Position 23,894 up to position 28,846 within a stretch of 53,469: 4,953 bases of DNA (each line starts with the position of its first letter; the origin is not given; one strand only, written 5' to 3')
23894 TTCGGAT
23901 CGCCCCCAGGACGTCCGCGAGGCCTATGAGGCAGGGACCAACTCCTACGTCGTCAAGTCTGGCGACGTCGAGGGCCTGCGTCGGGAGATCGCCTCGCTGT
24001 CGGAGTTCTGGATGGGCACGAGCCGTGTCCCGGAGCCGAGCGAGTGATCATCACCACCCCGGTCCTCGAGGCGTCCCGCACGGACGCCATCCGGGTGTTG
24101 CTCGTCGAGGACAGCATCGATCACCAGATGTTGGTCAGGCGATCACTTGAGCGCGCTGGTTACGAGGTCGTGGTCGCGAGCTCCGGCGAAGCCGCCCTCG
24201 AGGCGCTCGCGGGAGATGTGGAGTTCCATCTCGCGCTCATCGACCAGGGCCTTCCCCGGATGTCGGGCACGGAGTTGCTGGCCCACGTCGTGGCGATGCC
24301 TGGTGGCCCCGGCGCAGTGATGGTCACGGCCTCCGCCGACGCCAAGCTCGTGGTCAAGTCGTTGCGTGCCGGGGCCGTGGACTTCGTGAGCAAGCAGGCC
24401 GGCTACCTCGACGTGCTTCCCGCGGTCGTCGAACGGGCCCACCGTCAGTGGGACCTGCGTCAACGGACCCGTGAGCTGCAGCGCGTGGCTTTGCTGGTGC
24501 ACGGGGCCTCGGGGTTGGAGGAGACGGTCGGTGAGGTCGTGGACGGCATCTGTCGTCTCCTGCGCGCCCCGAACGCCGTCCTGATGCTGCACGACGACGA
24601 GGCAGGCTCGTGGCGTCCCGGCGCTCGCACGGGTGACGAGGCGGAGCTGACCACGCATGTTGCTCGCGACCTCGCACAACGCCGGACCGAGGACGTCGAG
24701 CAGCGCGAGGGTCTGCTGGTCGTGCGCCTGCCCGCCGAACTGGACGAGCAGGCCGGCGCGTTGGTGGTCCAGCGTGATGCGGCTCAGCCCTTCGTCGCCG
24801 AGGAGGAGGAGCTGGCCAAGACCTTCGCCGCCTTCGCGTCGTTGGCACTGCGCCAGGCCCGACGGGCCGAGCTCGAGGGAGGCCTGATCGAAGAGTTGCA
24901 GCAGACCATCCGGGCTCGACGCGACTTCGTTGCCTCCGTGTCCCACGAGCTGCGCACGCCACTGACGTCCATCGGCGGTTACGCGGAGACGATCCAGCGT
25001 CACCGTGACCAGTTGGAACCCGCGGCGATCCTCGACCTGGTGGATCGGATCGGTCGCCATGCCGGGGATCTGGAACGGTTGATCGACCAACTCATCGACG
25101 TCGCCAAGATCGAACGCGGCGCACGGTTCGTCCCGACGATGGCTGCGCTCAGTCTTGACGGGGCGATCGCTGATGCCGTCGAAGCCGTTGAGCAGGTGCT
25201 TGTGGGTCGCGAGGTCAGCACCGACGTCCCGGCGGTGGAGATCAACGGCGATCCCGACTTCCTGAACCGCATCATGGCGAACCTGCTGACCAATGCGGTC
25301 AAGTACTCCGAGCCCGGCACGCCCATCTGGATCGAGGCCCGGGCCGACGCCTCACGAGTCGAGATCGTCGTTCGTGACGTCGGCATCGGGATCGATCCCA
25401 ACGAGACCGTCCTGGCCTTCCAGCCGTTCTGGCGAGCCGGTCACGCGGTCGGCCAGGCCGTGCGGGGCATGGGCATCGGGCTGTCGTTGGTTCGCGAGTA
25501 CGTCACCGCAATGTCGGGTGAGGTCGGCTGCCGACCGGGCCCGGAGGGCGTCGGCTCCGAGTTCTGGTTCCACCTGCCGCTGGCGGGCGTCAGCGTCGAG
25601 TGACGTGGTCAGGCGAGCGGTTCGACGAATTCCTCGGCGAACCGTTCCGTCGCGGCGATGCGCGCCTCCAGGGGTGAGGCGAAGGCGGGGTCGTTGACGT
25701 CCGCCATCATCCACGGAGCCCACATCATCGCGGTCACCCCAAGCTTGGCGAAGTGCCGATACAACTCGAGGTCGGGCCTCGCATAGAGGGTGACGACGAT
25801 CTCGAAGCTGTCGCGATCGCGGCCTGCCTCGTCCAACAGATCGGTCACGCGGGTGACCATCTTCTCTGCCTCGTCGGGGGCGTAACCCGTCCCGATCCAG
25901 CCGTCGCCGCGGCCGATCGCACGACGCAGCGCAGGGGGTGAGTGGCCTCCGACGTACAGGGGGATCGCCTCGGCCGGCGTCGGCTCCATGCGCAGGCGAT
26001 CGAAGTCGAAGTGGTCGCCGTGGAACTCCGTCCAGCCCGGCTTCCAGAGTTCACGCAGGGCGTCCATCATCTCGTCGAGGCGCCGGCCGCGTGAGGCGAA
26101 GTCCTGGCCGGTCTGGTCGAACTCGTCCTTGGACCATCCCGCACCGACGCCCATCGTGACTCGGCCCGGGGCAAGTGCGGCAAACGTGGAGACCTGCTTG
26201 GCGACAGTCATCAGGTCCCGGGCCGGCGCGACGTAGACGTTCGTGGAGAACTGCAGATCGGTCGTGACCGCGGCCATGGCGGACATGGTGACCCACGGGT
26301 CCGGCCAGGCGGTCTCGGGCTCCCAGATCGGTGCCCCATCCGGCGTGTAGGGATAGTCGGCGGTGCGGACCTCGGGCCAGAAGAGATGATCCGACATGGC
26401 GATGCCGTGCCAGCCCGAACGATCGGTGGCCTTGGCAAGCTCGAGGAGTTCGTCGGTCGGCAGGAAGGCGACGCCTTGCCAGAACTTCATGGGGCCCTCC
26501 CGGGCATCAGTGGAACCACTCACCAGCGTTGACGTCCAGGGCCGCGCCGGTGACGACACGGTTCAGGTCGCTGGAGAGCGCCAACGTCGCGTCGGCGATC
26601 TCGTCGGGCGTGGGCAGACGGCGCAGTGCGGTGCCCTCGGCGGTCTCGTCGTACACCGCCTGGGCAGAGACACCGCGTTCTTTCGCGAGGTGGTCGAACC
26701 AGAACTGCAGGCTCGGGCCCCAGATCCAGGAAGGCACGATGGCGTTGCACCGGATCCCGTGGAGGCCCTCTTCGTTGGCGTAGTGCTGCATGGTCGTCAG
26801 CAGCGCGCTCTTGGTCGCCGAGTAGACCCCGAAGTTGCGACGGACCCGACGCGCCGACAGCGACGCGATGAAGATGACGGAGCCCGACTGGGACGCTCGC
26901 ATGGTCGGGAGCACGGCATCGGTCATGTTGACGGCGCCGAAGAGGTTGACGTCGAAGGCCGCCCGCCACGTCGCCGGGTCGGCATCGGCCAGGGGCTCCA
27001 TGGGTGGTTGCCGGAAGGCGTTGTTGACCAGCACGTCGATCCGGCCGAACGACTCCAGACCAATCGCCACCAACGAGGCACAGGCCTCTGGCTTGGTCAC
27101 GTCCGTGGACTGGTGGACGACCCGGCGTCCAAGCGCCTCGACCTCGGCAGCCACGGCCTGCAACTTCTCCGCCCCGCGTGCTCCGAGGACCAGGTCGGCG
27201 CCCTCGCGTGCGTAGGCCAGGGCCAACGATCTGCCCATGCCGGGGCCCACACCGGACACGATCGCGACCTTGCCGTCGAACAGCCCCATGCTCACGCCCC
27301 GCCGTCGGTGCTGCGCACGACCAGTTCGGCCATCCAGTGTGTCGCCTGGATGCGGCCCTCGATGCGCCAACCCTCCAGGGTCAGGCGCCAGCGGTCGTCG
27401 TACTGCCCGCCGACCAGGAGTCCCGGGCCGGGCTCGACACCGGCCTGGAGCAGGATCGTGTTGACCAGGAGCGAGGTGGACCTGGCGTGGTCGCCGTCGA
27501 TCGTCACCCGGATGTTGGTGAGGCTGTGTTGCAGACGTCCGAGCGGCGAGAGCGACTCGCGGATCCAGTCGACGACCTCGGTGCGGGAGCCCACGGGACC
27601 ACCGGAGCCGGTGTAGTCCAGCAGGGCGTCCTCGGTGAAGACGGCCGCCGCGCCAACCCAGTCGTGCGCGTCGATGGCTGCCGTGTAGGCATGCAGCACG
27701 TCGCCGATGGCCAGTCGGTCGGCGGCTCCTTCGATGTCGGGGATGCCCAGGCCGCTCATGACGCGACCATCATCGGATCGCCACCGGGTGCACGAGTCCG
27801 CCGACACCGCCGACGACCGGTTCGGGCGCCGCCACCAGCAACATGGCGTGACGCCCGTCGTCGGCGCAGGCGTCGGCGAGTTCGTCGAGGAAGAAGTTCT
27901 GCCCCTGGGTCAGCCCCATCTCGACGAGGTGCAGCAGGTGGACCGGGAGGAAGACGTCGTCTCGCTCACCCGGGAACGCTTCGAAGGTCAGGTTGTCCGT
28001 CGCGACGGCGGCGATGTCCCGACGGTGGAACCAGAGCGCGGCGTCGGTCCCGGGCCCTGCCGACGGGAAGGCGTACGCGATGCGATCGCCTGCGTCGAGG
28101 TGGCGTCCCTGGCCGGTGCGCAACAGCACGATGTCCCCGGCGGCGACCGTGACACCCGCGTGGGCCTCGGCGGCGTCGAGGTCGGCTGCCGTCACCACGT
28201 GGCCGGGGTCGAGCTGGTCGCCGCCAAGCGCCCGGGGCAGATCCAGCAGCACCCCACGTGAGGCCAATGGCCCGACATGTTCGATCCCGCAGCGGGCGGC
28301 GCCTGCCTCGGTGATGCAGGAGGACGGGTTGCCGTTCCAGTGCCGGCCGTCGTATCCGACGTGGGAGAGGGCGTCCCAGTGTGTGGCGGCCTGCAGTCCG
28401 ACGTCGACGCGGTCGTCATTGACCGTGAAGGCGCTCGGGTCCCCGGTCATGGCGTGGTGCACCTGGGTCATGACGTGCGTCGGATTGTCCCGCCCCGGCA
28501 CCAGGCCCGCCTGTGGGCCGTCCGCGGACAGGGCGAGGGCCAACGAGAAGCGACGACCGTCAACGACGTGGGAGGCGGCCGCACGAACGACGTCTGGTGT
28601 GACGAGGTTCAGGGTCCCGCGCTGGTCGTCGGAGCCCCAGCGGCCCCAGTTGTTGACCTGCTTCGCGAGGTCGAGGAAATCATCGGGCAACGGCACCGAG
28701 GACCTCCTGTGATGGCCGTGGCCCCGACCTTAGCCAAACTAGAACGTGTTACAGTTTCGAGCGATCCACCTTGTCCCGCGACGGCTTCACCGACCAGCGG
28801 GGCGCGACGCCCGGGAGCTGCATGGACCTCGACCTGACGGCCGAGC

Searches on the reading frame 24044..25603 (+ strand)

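Call 36: search_protein_families(library=pfam, proteins=[window:24044-25603:+], max_evalue=0.1)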
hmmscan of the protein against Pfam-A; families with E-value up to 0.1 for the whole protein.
window:24044-25603:+ (519 aa): 7 families
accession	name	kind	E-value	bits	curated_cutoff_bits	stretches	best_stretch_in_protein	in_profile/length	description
PF02518.31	HATPase_c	-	3.8e-24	85.7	26.4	1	402-514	1-110/111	Histidine kinase-, DNA gyrase B-, and HSP90-like ATPase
PF00072.30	Response_reg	-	1.5e-18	67.4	30.2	1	18-119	1-101/111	Response regulator receiver domain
PF00512.31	HisKA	-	9.4e-17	61.3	26.9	1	291-359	1-66/66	His Kinase A (phospho-acceptor) domain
PF13492.12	GAF_3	-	0.00013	22.8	27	1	158-270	2-128/129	GAF domain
PF01590.32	GAF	-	0.0017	19.3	22.4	1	158-269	2-133/133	GAF domain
PF13581.12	HATPase_c_2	-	0.0022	18.5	27.4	1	414-490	39-112/127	Histidine kinase-like ATPase domain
PF23198.2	PDE8A_N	-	0.0023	18.3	29.6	1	13-81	7-75/147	PDE8A-like, N-terminal domain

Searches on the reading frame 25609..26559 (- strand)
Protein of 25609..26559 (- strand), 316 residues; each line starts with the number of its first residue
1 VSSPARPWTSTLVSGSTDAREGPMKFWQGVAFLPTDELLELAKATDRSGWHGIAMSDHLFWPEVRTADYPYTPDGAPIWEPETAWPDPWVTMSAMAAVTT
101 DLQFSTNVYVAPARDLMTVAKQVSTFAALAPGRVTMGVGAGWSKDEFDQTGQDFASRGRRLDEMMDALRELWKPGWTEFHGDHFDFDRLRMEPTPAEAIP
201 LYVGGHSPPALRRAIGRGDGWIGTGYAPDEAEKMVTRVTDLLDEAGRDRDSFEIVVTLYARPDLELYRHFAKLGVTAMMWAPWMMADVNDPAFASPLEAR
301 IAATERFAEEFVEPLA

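Call 36: search_protein_families(library=pfam, proteins=[window:25609-26559:-], max_evalue=0.1)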
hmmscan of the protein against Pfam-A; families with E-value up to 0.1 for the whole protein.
window:25609-26559:- (316 aa): 1 family
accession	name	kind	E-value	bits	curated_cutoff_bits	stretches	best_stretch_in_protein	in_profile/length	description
PF00296.26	Bac_luciferase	-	1.4e-45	156.4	27.9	1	34-258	21-226/314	Luciferase-like monooxygenase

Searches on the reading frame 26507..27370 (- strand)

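Call 36: search_protein_families(library=pfam, proteins=[window:26507-27370:-], max_evalue=0.1)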
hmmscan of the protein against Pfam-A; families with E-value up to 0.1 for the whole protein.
window:26507-27370:- (287 aa): 4 families
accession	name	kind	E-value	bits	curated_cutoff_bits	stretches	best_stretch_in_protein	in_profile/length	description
PF13561.12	adh_short_C2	-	2.2e-48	165.3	27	1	41-283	2-234/236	Enoyl-(Acyl carrier protein) reductase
PF00106.31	adh_short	-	2.3e-44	151.7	26.6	1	34-216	1-182/195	short chain dehydrogenase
PF08659.16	KR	-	1.6e-08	35.1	22.6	1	37-206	4-171/180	KR domain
PF17508.7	MccV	-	0.077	14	27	0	34-81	8-55/104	Microcin V bacteriocin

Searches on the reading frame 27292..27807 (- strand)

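Call 36: search_protein_families(library=pfam, proteins=[window:27292-27807:-], max_evalue=0.1)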
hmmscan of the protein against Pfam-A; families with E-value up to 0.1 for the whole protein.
window:27292-27807:- (171 aa): 5 families
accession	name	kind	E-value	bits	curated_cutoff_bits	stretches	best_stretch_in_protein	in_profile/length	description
PF13577.12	SnoaL_4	-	4.6e-27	94.9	24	1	28-152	3-125/126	SnoaL-like domain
PF12680.13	SnoaL_2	-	1.1e-06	29.7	27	1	39-108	2-67/102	SnoaL-like domain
PF13474.12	SnoaL_3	-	1.9e-05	25.4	22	1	36-117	3-84/121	SnoaL-like domain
PF14534.12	DUF4440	-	0.0005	20.9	25.2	1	37-149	4-107/107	Domain of unknown function (DUF4440)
PF00866.24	Ring_hydroxyl_B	-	0.082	13.4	27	0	87-152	70-133/144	Ring hydroxylating beta subunit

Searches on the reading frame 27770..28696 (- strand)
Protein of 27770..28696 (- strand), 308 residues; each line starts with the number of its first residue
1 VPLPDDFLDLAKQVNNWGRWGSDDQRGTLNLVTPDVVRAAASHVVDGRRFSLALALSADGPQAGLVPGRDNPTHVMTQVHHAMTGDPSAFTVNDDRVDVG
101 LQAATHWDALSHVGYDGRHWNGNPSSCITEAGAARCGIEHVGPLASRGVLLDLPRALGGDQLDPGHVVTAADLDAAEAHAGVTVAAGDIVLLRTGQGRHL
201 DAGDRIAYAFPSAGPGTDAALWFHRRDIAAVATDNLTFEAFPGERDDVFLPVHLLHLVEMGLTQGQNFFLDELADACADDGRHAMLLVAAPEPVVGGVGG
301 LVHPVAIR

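Call 36: search_protein_families(library=pfam, proteins=[window:27770-28696:-], max_evalue=0.1)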
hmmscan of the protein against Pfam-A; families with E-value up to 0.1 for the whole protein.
window:27770-28696:- (308 aa): 1 family
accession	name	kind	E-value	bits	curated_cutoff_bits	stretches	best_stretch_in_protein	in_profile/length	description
PF04199.19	Cyclase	-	4.1e-21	76.1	23.1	1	81-239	17-141/142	Putative cyclase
